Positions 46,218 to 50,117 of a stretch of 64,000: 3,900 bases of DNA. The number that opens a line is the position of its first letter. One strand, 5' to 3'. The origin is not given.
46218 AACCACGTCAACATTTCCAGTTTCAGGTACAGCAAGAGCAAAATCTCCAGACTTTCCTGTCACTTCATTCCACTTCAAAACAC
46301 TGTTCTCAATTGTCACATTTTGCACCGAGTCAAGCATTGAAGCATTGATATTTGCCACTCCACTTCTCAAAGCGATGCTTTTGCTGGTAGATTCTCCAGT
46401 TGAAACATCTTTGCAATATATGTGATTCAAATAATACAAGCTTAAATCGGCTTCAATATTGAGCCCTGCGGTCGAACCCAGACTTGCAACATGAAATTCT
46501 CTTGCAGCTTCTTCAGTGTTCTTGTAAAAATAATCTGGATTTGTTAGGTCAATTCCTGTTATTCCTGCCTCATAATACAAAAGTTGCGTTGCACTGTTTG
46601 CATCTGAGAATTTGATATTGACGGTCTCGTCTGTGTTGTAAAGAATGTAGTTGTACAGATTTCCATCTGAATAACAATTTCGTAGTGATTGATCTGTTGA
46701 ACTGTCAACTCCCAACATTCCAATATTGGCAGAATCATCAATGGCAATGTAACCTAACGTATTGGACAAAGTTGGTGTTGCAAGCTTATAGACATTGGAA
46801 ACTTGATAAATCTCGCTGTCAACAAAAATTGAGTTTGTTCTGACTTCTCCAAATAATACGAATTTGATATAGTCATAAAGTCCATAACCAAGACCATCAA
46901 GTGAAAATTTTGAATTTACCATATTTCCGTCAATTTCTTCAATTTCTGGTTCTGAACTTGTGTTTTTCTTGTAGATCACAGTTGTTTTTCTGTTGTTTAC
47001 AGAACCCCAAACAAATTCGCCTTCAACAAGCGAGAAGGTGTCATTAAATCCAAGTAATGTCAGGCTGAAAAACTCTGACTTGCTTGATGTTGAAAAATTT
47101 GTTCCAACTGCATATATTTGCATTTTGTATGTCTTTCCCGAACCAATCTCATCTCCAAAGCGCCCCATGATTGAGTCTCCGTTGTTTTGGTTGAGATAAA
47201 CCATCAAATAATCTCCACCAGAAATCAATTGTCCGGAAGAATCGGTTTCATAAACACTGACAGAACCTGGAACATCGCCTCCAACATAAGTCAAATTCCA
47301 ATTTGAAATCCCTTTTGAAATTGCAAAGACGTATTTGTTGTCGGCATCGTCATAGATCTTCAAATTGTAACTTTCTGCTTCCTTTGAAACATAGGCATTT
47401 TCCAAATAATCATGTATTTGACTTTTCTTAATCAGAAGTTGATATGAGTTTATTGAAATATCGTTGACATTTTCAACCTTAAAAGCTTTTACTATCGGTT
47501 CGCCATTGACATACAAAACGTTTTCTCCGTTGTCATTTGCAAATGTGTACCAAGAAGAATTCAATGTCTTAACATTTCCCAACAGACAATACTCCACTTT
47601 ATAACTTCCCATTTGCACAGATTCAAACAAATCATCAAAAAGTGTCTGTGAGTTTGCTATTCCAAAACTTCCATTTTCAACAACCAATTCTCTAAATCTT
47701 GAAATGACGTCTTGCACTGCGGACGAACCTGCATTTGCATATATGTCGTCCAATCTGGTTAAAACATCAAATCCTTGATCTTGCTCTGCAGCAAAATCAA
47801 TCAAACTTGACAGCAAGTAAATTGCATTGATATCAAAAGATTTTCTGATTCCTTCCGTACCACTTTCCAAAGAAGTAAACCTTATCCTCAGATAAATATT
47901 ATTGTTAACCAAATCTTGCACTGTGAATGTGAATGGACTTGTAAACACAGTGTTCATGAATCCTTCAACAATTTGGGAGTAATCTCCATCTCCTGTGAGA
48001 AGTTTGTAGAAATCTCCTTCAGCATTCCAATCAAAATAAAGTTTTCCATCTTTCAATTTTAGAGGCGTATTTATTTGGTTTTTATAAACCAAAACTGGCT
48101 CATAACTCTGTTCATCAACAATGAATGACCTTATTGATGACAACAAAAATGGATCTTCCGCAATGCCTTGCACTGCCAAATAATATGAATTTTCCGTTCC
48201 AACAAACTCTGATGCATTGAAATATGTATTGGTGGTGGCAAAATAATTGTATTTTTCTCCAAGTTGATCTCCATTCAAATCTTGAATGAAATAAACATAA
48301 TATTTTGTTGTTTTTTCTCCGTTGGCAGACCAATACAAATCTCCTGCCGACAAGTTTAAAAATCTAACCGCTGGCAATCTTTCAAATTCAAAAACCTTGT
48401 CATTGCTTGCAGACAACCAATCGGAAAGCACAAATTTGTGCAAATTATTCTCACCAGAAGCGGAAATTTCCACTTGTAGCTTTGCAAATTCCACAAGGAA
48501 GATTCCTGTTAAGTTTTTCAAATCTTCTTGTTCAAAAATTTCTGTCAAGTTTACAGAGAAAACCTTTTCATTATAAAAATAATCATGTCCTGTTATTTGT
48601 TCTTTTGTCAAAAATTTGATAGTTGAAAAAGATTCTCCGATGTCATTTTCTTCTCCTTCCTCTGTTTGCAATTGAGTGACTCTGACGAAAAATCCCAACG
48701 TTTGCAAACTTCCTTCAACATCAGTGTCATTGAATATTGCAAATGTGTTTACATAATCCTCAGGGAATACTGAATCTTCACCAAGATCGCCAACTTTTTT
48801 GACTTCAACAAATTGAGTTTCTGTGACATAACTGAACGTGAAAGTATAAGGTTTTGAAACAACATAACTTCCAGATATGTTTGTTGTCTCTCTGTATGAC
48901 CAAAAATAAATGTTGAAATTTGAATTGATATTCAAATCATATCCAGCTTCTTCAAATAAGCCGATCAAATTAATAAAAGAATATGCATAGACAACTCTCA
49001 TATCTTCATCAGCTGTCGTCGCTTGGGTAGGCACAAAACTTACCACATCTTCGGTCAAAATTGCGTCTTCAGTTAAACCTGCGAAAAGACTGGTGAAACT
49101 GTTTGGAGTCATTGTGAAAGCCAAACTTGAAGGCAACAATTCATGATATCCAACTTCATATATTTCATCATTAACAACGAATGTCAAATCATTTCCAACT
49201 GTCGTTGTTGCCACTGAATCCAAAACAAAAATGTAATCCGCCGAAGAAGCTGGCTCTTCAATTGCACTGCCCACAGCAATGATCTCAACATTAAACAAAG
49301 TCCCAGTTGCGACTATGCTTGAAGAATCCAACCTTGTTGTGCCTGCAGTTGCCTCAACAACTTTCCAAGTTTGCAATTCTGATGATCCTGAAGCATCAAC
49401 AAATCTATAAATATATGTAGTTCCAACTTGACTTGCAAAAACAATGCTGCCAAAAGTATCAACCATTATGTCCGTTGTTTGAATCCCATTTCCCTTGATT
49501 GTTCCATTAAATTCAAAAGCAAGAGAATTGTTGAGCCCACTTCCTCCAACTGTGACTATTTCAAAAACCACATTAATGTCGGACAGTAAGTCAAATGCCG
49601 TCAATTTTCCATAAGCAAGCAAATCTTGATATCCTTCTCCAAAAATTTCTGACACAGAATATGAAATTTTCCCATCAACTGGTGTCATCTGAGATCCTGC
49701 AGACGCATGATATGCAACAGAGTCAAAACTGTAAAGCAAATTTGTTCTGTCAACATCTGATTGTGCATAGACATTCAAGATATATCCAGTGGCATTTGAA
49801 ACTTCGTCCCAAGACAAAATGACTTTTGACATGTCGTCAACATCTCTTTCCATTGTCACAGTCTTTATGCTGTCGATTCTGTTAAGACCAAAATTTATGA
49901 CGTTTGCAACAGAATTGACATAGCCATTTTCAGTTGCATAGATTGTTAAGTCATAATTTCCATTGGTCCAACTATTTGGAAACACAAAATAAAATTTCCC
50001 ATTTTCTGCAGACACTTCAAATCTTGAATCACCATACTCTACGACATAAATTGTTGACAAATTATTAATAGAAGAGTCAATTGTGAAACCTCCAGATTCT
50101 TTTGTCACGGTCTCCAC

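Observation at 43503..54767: Second giant ORF: 3,754-aa lipoprotein with FN3-like stalk and C-terminal beta-helix head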

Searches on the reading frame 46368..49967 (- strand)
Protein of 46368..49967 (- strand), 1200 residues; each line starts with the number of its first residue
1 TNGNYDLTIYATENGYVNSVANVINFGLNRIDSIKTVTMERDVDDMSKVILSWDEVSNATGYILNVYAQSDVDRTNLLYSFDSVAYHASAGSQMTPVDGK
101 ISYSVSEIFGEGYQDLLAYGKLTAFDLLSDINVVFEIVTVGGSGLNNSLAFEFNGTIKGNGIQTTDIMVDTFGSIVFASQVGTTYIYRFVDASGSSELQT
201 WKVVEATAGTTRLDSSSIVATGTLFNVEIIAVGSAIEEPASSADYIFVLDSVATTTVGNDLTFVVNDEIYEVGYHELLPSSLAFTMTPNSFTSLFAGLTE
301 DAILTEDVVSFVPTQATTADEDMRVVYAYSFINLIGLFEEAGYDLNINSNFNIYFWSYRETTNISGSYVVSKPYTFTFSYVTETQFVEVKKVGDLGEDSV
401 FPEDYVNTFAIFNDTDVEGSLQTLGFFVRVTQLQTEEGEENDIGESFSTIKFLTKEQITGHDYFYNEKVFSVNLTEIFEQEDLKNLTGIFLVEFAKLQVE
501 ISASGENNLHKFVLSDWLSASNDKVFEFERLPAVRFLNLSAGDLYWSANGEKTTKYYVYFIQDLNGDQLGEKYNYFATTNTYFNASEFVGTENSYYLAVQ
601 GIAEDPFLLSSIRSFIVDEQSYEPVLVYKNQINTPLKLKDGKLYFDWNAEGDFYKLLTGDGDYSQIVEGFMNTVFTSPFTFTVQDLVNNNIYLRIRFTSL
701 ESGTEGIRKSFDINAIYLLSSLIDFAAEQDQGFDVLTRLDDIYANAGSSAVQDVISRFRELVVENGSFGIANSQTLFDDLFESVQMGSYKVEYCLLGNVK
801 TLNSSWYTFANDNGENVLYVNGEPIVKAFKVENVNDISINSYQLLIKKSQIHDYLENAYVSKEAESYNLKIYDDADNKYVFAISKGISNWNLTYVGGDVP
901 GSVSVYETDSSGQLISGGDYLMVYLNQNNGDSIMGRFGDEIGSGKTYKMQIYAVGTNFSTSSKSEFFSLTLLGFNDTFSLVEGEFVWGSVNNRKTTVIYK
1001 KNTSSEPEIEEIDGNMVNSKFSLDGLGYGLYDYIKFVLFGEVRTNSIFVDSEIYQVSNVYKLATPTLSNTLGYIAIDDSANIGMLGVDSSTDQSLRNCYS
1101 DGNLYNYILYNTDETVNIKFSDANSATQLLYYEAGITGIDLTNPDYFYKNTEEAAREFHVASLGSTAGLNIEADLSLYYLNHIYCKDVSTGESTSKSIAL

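Call 61: predict_structure(alignment_id=A5)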
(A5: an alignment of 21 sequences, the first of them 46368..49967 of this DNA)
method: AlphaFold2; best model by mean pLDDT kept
length: 1200 residues; sequences in the alignment: 21
mean_pLDDT: 84.5   pTM: 0.55
mean pLDDT of the five models: 84.5, 84.1, 83.0, 82.3, 82.1
residues with pLDDT >= 90: 469; 70-90: 594; 50-70: 113; < 50: 24
segments of 3 or more residues with pLDDT < 50: 90-97, 437-444, 1114-1116
pLDDT, mean of each block of 10 residues (from residue 1): 73 60 77 86 82 85 91 88 69 50 87 87 88 91 83 89 88 90 90 85 88 82 85 70 75 87 88 87 89 91 89 82 81 89 81 91 76 90 88 66 83 84 92 67 64 88 83 90 86 92 61 90 87 89 88 90 75 86 86 87 91 88 88 93 93 90 90 92 91 94 86 94 88 86 92 93 89 88 91 91 93 93 92 85 93 91 93 85 87 79 90 90 83 83 86 94 91 83 87 90 90 86 88 92 90 89 86 82 69 71 79 57 60 68 62 76 87 74 87 87
secondary structure, 60 per line:
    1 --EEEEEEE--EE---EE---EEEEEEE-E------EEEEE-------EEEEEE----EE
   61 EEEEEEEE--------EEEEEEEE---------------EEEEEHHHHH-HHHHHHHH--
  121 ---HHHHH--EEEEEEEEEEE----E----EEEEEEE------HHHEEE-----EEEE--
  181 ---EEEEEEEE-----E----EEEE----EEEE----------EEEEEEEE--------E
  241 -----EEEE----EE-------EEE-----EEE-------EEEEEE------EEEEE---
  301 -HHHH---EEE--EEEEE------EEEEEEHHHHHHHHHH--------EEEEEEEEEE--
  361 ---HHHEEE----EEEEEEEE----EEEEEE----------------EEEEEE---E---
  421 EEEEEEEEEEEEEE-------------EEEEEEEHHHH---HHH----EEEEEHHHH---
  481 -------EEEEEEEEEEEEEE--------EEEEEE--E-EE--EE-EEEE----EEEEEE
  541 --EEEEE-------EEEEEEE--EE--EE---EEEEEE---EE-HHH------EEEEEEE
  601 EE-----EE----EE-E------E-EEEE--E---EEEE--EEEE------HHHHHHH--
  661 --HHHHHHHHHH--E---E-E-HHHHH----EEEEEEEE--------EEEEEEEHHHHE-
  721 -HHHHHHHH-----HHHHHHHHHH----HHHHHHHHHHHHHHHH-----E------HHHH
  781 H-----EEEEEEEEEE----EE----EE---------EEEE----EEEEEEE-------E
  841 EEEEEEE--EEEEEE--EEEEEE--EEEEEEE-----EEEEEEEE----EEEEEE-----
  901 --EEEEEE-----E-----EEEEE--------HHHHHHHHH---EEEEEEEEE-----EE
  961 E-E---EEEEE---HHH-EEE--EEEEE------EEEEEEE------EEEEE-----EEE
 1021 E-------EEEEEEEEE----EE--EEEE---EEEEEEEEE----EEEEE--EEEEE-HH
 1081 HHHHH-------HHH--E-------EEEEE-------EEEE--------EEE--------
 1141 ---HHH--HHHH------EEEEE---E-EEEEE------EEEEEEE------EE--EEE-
elements in order (helices of 4 or more, strands of 3 or more residues): E3-9 E22-28 E37-41 E49-54 E59-68 E77-84 E100-104 H105-109 H111-118 H124-128 E131-141 E151-157 E167-169 E175-178 E184-191 E202-205 E210-213 E224-231 E246-249 E263-265 E271-273 E281-286 E293-297 H302-305 E309-311 E314-318 E325-330 H331-340 E349-358 E367-369 E374-381 E386-391 E408-413 E421-434 E448-454 H455-458 E469-473 H474-477 E488-501 E510-515 E527-530 E535-540 E543-547 E555-561 E573-578 E594-602 E626-629 E636-639 E642-645 H652-658 H663-672 H683-687 E692-699 E708-714 H715-718 H722-729 H735-744 H749-764 H777-781 E787-796 E818-821 E826-832 E840-847 E850-855 E858-863 E866-872 E878-885 E890-895 E903-908 E920-924 H933-941 E945-953 E959-961 E967-971 E979-981 E984-988 E995-1001 E1008-1012 E1018-1021 E1029-1037 E1046-1049 E1053-1061 E1066-1070 E1073-1077 H1079-1085 E1106-1110 E1118-1121 E1130-1132 H1149-1152 E1159-1163 E1169-1173 E1180-1186 E1197-1199

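Call 63: fold_search(model_id=the predicted structure, library=pdb)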
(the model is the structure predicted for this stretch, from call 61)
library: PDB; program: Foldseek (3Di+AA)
matches with E <= 10: 1044; with E <= 0.001: 161
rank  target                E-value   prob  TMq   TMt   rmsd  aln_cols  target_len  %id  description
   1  8dh8_A                5.5e-13  1.00  0.09  0.13  26.9      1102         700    9  Leptin-bound leptin receptor complex-full ECD (released 2023-04-19)
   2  8x80_A                2.1e-11  1.00  0.13  0.17  24.7      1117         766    8  Structure of leptin-LepR trimer with a small gap (released 2024-08-07)
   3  8avb_B                2.5e-10  1.00  0.10  0.16  24.3       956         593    9  Cryo-EM structure for mouse leptin in complex with the mouse LEP-R ectodomain (1:2 mLEP:mLEPR model). (released 2023-04-05)
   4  8ave_B                3.4e-10  1.00  0.12  0.17  22.9       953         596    7  Human leptin in complex with the human LEP-R ectodomain fused to a C-terminal trimeric isoleucine GCN4 zipper (2:2 mod (released 2023-04-05)
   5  9pwq_A                1.4e-09  0.99  0.11  0.10  27.6      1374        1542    9  Cryo-EM structure of receptor tyrosine kinase ROS1 extracellular domain in complex with NELL2 (released 2026-02-25)
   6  8oe4_D                1.5e-09  1.00  0.09  0.16  20.1       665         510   10  Cryo-EM structure of a pre-dimerized human IL-23 complete extracellular signaling complex. (released 2024-02-07)
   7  3t1w                  1.6e-09  1.00  0.09  0.22  19.6       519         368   12  Structure of the four-domain fragment Fn7B89 of oncofetal fibronectin (released 2012-03-21)
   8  3kls_B                5.0e-09  0.99  0.10  0.08  47.7      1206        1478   10  Structure of complement C5 in complex with SSL7 (released 2009-11-24)
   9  6grs_A                6.4e-09  1.00  0.10  0.15  23.8       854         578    8  Paired immunoglobulin-like receptor B (PirB) or Leukocyte immunoglobulin-like receptor subfamily B member 3 (LILRB3) f (released 2019-02-06)
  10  4a5w_A                7.4e-09  0.97  0.09  0.07  53.2      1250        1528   10  Crystal structure of C5b6 (released 2012-03-14)
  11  9pvp                  7.8e-09  0.94  0.09  0.07  30.6      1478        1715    9  Cryo-EM structure of receptor tyrosine kinase ROS1 extracellular domain (released 2026-02-25)
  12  8qy5_A                1.2e-08  1.00  0.11  0.17  25.1       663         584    9  Structure of interleukin 6. (released 2024-02-21)
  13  8d82_A                1.2e-08  1.00  0.09  0.14  25.5       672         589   10  Cryo-EM structure of human IL-6 signaling complex in detergent: model containing full extracellular domains (released 2023-03-29)
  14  3prx_B                1.2e-08  0.96  0.09  0.09  51.9      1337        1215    8  Structure of Complement C5 in Complex with CVF and SSL7 (released 2011-01-19)
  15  3kls_A                1.4e-08  0.98  0.10  0.08  47.6      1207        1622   10  Structure of complement C5 in complex with SSL7 (released 2009-11-24)
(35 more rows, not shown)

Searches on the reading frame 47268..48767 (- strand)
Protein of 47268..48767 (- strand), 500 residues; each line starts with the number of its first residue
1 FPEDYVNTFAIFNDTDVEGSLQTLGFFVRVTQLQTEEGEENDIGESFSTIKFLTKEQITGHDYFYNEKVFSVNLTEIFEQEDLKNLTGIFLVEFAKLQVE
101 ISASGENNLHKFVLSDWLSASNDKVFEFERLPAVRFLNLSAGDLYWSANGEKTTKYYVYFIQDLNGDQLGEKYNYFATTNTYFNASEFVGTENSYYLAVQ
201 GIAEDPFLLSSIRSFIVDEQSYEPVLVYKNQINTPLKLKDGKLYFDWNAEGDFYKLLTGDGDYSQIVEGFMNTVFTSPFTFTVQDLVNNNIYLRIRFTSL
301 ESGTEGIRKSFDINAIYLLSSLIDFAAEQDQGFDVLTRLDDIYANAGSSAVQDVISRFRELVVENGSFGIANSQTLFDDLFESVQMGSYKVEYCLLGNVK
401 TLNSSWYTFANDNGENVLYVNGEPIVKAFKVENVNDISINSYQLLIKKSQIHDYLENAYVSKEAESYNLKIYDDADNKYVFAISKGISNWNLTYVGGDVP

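Call 4: search_protein_families(library=pfam, max_evalue=1, proteins=[window:47268-48767:-])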
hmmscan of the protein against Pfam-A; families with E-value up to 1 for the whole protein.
window:47268-48767:- (500 aa): 1 family
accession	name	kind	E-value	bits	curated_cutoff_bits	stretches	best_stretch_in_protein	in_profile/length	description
PF20009.4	GEVED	-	0.0039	18.4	24.4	1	243-299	4-55/78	GEVED domain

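Call 87: search_protein_families(library=ncbifam, max_evalue=0.1, proteins=[window:47268-48767:-])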
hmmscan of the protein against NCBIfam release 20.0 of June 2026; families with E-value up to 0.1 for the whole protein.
window:47268-48767:- (500 aa): 0 families

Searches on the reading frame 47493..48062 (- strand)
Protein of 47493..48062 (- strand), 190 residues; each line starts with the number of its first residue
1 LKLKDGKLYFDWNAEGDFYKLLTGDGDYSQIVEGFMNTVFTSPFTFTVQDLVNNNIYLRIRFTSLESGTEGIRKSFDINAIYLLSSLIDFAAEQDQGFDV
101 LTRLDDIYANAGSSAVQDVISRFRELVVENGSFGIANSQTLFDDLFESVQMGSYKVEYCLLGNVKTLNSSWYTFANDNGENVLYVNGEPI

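Call 82: search_solved_structures(query=A8, max_evalue=10)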
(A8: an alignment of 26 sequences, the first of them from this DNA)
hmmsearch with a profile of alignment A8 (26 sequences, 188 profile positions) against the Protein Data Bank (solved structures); distinct sequences matched with E-value up to 10: 5.
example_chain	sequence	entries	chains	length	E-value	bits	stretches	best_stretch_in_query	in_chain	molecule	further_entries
8s2f_AAA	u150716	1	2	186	0.29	14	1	94-150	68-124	Lipoprotein, putative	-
8s2p_AAA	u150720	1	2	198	0.34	13.8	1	94-150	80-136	Lipoprotein, putative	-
6i5b_A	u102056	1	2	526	0.99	12.3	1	84-155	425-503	Uncharacterized protein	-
6zu5_LM0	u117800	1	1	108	1.1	12.2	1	68-126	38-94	eL14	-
5cwh_A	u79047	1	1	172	2.9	10.8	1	70-130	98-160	Designed helical repeat protein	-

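Call 83: search_protein_families(library=pfam, alignment_id=A8, max_evalue=1)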
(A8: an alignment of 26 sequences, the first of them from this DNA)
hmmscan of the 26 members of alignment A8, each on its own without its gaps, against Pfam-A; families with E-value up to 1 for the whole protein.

A. member 1, seq(190 aa): 1 family
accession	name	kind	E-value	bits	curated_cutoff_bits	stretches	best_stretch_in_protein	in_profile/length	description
PF20009.4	GEVED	-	0.0013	19.9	24.4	1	8-64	4-55/78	GEVED domain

B. families by the number of members that match (of 26 scanned): 17 families
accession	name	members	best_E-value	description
PF20009.4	GEVED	3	0.00012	GEVED domain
PF08842.16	Mfa2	1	0.0085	Fimbrillin-A associated anchor proteins Mfa1 and Mfa2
PF08393.18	DHC_N2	1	0.018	Dynein heavy chain, N-terminal region 2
PF16162.10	KwaB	1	0.023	Kiwa protein KwaB-like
PF20465.4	MmeI_hel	1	0.054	MmeI, helicase spacer domain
PF14683.12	CBM-like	1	0.064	Polysaccharide lyase family 4, domain III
PF07735.22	FBA_2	1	0.066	F-box associated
PF03954.19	Lectin_N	1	0.083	Hepatic lectin, N-terminal domain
PF06868.16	DUF1257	1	0.12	Protein of unknown function (DUF1257)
PF11033.13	ComJ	1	0.13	Competence protein J (ComJ)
PF01468.23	GA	1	0.15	GA module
PF10941.13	DUF2620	1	0.16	Protein of unknown function DUF2620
PF25758.1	TPR_IPO11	1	0.17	Importin-11-like, TPR repeats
PF16552.11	OAM_alpha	1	0.18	D-ornithine 4,5-aminomutase alpha-subunit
PF08219.16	TOM13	1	0.19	Outer membrane protein TOM13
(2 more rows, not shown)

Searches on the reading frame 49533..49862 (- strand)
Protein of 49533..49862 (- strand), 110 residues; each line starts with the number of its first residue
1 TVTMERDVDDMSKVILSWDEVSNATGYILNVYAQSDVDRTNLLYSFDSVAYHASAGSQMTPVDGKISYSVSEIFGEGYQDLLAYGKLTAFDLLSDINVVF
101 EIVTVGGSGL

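Call 78: search_solved_structures(query=A7, max_evalue=1)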
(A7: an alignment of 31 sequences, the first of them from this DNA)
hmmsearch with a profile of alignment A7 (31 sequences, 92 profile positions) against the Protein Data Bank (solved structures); distinct sequences matched with E-value up to 1: 7.
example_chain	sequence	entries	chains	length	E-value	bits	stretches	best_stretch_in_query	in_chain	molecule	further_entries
5m0a_A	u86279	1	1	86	0.00075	22.7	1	8-90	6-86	Fibronectin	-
4go6_A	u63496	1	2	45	0.0047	20.2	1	2-34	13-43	HCF N-terminal chain 1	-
2evv_A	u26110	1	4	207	0.029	17.6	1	15-39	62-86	hypothetical protein HP0218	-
6m76_A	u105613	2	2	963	0.15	15.4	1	2-30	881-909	LPXTG-motif cell wall anchor domain protein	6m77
7f7r_A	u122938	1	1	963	0.15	15.4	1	2-30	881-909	GH31 alpha-N-acetylgalactosaminidase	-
7f7q_A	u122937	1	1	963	0.15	15.4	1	2-30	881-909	GH31 alpha-N-acetylgalactosaminidase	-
3mpc_A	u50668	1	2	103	0.28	14.5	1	12-54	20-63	Fn3-like protein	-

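Call 79: search_protein_families(library=pfam, alignment_id=A7, max_evalue=1)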
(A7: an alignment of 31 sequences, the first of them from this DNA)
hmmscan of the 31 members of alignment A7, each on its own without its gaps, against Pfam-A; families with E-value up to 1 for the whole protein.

A. member 1, seq(110 aa): 1 family
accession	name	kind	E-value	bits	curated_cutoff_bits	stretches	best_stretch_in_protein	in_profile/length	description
PF16383.10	DUF4992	-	0.16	12.1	29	1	2-38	55-90/183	Domain of unknown function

B. families by the number of members that match (of 31 scanned): 22 families
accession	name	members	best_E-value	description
PF16383.10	DUF4992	17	5.8e-05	Domain of unknown function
PF00041.27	fn3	2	0.044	Fibronectin type III domain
PF24731.1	DUF7683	1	0.0013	Domain of unknown function (DUF7683)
PF16277.11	DUF4926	1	0.0022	Domain of unknown function (DUF4926)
PF21910.2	GH85_C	1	0.01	GH85 endohexosaminidases, C-terminal domain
PF17397.7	TSX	1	0.027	TSX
PF13349.12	DUF4097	1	0.029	Toastrack DUF4097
PF21732.2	DUF6864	1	0.034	Domain of unknown function (DUF6864)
PF24928.1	DUF7748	1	0.042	Domain of unknown function (DUF7748)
PF22259.3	GPR128_GAIN_subdomA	1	0.06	GPR128, GAIN subdomain A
PF19990.4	DUF6426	1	0.061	Family of unknown function (DUF6426)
PF23881.1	DUF7234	1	0.063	Family of unknown function (DUF7234)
PF16656.11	Pur_ac_phosph_N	1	0.074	Purple acid Phosphatase, N-terminal domain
PF24224.1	DUF7440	1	0.074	Family of unknown function (DUF7440)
PF25262.1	DUF7862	1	0.078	Domain of unknown function (DUF7862)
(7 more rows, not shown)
